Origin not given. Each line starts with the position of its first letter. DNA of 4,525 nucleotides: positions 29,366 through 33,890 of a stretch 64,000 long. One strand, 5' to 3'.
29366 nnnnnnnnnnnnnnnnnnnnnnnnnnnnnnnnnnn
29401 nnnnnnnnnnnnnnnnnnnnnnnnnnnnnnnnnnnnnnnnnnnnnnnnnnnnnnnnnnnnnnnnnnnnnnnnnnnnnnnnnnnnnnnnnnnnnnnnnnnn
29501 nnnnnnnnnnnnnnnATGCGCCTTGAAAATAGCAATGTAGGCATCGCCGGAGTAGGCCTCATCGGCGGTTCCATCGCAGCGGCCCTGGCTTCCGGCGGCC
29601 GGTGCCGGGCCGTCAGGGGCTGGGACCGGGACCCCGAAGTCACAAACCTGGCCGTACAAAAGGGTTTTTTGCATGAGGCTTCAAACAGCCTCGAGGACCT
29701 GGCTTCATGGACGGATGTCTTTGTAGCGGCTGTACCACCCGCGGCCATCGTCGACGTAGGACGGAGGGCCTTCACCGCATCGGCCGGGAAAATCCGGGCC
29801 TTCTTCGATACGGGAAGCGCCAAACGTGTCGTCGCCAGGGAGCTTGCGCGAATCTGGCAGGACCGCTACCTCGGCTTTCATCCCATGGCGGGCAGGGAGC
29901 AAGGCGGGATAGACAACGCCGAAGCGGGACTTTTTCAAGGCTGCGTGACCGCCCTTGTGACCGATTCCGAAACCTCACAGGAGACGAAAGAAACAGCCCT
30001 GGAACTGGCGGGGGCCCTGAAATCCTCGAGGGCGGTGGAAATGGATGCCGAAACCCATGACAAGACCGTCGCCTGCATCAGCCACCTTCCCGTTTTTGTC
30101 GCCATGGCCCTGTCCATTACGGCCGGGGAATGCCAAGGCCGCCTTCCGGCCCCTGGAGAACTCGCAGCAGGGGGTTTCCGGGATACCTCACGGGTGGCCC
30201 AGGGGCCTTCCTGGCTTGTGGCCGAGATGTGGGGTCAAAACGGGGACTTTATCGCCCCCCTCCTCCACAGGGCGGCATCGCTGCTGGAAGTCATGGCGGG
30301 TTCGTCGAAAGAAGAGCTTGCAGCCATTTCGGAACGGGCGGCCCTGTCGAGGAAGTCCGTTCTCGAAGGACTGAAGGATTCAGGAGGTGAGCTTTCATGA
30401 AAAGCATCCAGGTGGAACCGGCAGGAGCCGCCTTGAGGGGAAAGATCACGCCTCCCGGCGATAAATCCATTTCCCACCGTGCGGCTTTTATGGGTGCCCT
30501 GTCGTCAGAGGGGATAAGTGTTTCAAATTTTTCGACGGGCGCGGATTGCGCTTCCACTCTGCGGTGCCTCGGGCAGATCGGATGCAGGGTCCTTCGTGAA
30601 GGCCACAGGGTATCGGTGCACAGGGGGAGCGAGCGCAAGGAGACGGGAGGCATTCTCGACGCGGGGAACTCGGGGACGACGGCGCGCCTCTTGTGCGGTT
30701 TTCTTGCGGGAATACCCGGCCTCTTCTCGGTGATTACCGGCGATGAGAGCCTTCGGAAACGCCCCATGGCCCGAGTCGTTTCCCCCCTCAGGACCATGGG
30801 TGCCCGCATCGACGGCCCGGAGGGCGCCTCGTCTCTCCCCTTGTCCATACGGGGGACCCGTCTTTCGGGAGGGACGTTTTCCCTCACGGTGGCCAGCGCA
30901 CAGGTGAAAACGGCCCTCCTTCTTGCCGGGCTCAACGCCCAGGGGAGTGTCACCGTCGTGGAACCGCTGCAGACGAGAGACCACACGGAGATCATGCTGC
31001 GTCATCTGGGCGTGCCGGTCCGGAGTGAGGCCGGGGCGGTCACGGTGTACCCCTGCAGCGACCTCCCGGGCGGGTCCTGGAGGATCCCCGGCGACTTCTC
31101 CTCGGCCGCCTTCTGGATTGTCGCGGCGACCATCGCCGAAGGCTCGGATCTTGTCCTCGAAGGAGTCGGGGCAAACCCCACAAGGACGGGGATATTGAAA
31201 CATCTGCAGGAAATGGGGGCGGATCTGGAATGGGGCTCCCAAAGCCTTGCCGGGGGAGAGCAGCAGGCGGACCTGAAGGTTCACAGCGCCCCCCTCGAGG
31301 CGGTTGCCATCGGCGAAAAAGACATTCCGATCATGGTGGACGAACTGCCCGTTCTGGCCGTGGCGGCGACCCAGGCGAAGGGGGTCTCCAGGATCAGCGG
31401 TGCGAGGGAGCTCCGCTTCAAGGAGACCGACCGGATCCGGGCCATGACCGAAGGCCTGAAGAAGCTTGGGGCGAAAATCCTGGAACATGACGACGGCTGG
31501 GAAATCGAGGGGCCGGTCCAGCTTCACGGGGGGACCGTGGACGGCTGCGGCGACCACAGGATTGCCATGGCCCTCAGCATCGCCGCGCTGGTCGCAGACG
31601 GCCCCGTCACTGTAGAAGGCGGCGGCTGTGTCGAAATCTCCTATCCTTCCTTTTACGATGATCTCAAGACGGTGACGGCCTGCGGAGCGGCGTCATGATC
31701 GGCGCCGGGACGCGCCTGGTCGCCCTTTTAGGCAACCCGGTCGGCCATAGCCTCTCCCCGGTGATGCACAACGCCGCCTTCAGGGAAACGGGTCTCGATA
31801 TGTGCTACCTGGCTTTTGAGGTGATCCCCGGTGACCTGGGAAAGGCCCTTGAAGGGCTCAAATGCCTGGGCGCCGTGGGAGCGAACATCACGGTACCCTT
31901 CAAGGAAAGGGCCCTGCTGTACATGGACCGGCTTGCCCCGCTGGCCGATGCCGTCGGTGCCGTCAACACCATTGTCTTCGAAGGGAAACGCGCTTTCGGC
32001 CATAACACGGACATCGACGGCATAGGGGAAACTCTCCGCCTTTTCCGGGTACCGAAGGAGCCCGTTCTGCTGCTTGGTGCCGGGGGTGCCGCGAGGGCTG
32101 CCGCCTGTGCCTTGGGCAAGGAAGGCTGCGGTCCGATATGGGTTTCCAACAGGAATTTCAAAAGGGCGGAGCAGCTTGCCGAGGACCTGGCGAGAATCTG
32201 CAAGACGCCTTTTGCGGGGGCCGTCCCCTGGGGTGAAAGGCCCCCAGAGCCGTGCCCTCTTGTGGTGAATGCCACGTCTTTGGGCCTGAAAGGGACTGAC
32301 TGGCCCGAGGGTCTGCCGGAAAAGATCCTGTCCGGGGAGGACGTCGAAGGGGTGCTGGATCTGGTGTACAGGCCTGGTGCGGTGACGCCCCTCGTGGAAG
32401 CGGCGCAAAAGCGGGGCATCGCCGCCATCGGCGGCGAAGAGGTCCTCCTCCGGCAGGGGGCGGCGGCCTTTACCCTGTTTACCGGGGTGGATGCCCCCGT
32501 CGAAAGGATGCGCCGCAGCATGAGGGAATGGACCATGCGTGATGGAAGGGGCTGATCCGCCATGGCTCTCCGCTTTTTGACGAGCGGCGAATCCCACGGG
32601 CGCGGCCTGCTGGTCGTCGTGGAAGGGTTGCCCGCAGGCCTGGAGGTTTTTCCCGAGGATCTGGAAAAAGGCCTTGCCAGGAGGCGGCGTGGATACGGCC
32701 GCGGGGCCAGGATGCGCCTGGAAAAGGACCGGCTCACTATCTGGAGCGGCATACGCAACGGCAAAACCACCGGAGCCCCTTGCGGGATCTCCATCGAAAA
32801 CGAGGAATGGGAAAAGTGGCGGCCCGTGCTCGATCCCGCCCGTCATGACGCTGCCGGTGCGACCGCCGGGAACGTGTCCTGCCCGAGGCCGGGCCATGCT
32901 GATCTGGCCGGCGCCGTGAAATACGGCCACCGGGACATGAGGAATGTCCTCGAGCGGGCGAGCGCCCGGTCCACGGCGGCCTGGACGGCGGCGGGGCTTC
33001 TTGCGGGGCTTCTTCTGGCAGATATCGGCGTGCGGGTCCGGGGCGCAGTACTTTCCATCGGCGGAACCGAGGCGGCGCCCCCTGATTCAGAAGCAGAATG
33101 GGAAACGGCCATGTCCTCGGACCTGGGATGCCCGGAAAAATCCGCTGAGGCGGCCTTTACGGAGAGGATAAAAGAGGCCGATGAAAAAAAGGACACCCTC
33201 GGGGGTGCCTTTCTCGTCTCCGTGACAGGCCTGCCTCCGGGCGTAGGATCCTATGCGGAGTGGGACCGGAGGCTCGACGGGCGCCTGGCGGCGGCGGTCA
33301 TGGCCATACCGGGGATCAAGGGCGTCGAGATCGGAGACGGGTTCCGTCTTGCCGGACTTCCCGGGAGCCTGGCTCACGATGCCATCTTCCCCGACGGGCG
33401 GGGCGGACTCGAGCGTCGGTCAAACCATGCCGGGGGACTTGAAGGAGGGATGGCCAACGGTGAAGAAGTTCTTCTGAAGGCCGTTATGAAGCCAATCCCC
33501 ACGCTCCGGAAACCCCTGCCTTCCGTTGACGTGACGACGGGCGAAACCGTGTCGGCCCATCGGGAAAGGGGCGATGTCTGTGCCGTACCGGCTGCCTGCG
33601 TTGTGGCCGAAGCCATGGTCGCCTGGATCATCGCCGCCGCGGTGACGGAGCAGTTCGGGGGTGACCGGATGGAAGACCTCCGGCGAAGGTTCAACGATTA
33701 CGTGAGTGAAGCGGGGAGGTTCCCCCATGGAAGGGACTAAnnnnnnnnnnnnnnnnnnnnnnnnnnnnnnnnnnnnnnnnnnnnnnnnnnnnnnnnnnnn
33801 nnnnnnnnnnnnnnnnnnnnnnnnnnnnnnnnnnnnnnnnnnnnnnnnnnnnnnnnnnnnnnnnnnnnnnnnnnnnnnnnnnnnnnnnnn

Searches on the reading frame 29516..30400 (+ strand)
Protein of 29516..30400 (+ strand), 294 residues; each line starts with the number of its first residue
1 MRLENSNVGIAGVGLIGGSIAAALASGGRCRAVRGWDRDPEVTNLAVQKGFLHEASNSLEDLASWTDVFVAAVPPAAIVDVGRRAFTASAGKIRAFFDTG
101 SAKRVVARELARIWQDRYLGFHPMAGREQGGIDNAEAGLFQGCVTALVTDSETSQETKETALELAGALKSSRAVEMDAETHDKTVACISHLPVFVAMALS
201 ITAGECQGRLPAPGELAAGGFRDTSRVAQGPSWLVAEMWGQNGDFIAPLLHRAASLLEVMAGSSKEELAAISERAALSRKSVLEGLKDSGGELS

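Call 9: search_protein_families(library=ncbifam, proteins=[window:29516-30400:+])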
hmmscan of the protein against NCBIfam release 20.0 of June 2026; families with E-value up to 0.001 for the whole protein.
window:29516-30400:+ (294 aa): 16 families
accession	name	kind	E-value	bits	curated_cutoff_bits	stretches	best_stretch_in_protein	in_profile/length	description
NF005650.0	PRK07417.1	equivalog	5.8e-39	134.1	290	1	7-258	3-250/281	prephenate/arogenate dehydrogenase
NF006307.0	PRK08507.1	equivalog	1.5e-37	129.3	295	1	7-253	2-242/275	prephenate dehydrogenase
NF005108.0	PRK06545.1-6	equivalog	1.9e-34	119.2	327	1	4-262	9-262/321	prephenate dehydrogenase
NF005107.0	PRK06545.1-5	equivalog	4.1e-34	118.1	414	1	6-253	3-251/367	prephenate dehydrogenase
NF005111.0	PRK06545.2-3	equivalog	2.2e-32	112.5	344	1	6-267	14-268/371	prephenate dehydrogenase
NF011381.1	PRK14806.1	equivalog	2.3e-32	112.1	902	1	7-242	5-240/733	bifunctional prephenate dehydrogenase/3-phosphoshikimate 1-carboxyvinyltransferase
NF005105.0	PRK06545.1-3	equivalog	2.2e-30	105.7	524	1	7-242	4-241/367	prephenate dehydrogenase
NF005112.0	PRK06545.2-4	subfamily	4.9e-30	104.8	294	1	8-266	5-252/356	prephenate dehydrogenase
NF005109.0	PRK06545.2-1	equivalog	9.5e-29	100.6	397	1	10-259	6-244/361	prephenate dehydrogenase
NF005694.0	PRK07502.1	equivalog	2.7e-26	92.6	409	1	6-255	7-257/310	prephenate/arogenate dehydrogenase family protein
NF005106.0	PRK06545.1-4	equivalog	7.9e-21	74.7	569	1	7-251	3-248/363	prephenate dehydrogenase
NF005110.0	PRK06545.2-2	equivalog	2.9e-19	69.5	385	1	7-231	72-290/423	prephenate dehydrogenase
NF005104.0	PRK06545.1-1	equivalog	5.8e-16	58.5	713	1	7-258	4-255/366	prephenate dehydrogenase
NF005113.0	PRK06545.2-5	equivalog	1.2e-10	40.9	497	1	8-144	3-133/378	prephenate dehydrogenase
NF006409.0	PRK08655.1-3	equivalog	0.0005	19.7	310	1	10-198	6-181/290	prephenate dehydrogenase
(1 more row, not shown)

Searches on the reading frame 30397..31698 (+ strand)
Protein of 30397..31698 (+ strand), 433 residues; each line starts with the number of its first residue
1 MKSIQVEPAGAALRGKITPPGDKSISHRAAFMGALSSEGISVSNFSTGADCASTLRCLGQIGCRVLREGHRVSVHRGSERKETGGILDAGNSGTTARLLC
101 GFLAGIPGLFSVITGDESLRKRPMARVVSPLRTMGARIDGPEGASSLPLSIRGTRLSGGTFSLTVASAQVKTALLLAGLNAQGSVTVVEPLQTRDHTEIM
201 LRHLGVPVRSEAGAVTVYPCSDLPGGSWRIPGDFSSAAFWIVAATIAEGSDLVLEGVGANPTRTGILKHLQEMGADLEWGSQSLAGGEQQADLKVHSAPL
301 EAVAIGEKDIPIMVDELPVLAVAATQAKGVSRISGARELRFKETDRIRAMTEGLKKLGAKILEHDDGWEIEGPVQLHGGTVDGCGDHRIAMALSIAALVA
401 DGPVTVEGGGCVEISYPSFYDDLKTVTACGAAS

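Call 9: search_protein_families(library=ncbifam, proteins=[window:30397-31698:+])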
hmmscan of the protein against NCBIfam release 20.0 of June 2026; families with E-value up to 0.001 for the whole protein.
window:30397-31698:+ (433 aa): 6 families
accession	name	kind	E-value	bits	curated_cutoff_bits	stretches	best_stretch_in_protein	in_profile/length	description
NF011381.1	PRK14806.1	equivalog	3e-120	402.7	902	1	4-421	304-721/733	bifunctional prephenate dehydrogenase/3-phosphoshikimate 1-carboxyvinyltransferase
TIGR01356.1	aroA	equivalog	8.6e-118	393.7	287.25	1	15-428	1-414/415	3-phosphoshikimate 1-carboxyvinyltransferase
NF008816.0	PRK11860.1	equivalog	1.4e-51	175.5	943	1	10-429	12-438/662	bifunctional 3-phosphoshikimate 1-carboxyvinyltransferase/cytidylate kinase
NF006873.0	PRK09369.1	subfamily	2.7e-25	88.9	297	1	2-428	2-412/419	UDP-N-acetylglucosamine 1-carboxyvinyltransferase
TIGR01072.1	murA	equivalog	1.1e-23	83.8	392.7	1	1-427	1-411/416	UDP-N-acetylglucosamine 1-carboxyvinyltransferase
NF009470.0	PRK12830.1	equivalog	2.3e-13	49.7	552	1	9-428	8-410/417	UDP-N-acetylglucosamine 1-carboxyvinyltransferase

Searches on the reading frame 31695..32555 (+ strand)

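Call 9: search_protein_families(library=ncbifam, proteins=[window:31695-32555:+])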
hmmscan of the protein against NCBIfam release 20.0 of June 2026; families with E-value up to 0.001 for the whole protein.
window:31695-32555:+ (286 aa): 19 families
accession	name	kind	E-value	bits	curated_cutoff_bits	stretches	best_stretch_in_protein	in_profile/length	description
NF001319.0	PRK00258.3-3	equivalog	6.3e-67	225.5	252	1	4-280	4-274/279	shikimate dehydrogenase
TIGR00507.1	aroE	equivalog_domain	1.5e-65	221.1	200.2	1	8-278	2-267/270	shikimate dehydrogenase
NF001314.0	PRK00258.2-2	equivalog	2e-57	194.5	248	1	1-279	2-287/290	shikimate dehydrogenase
NF001311.0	PRK00258.1-3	equivalog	4.8e-49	167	235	1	7-278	6-271/279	shikimate dehydrogenase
NF001312.0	PRK00258.1-4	equivalog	1.4e-48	165.6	295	1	7-274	10-275/285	shikimate dehydrogenase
NF001315.0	PRK00258.2-4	equivalog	1.6e-48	165.3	413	1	5-278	6-281/284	shikimate dehydrogenase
NF009200.0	PRK12548.1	subfamily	5.9e-48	163.7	432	2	2-165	5-173/289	shikimate dehydrogenase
NF001316.0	PRK00258.2-5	equivalog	3e-47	161.1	247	1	8-278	3-259/263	shikimate dehydrogenase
NF009201.0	PRK12549.1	subfamily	7.1e-46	156.6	235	1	8-279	9-283/286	shikimate dehydrogenase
NF001313.0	PRK00258.2-1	equivalog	4.6e-45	154.4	431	2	4-161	7-166/290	shikimate dehydrogenase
NF001310.0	PRK00258.1-2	equivalog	1.3e-44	152.5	221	1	10-278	6-274/279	shikimate dehydrogenase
NF001322.0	PRK00258.3-6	equivalog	1.4e-40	139.4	285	1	6-275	5-262/272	shikimate dehydrogenase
TIGR01809.1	Shik-DH-AROM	equivalog_domain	5.1e-38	130.8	196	2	7-165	6-169/282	shikimate dehydrogenase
NF009202.0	PRK12550.1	equivalog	3e-35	121.8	306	1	23-273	25-264/272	shikimate 5-dehydrogenase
NF009390.0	PRK12749.1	equivalog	1.3e-33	116.6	349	2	6-154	7-157/288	quinate/shikimate dehydrogenase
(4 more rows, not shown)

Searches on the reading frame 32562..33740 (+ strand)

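Call 9: search_protein_families(library=ncbifam, proteins=[window:32562-33740:+])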
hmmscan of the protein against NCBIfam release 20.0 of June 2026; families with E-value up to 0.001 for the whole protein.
window:32562-33740:+ (392 aa): 3 families
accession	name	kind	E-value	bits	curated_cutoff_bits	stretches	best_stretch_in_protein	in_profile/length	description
NF003793.1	PRK05382.1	equivalog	1.1e-116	389.5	321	1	4-361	1-342/344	chorismate synthase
NF009113.0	PRK12463.1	equivalog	5.9e-109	364.6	799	1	3-379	1-382/390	chorismate synthase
TIGR00033.1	aroC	equivalog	7.9e-104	347.4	212.2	1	3-366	1-349/351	chorismate synthase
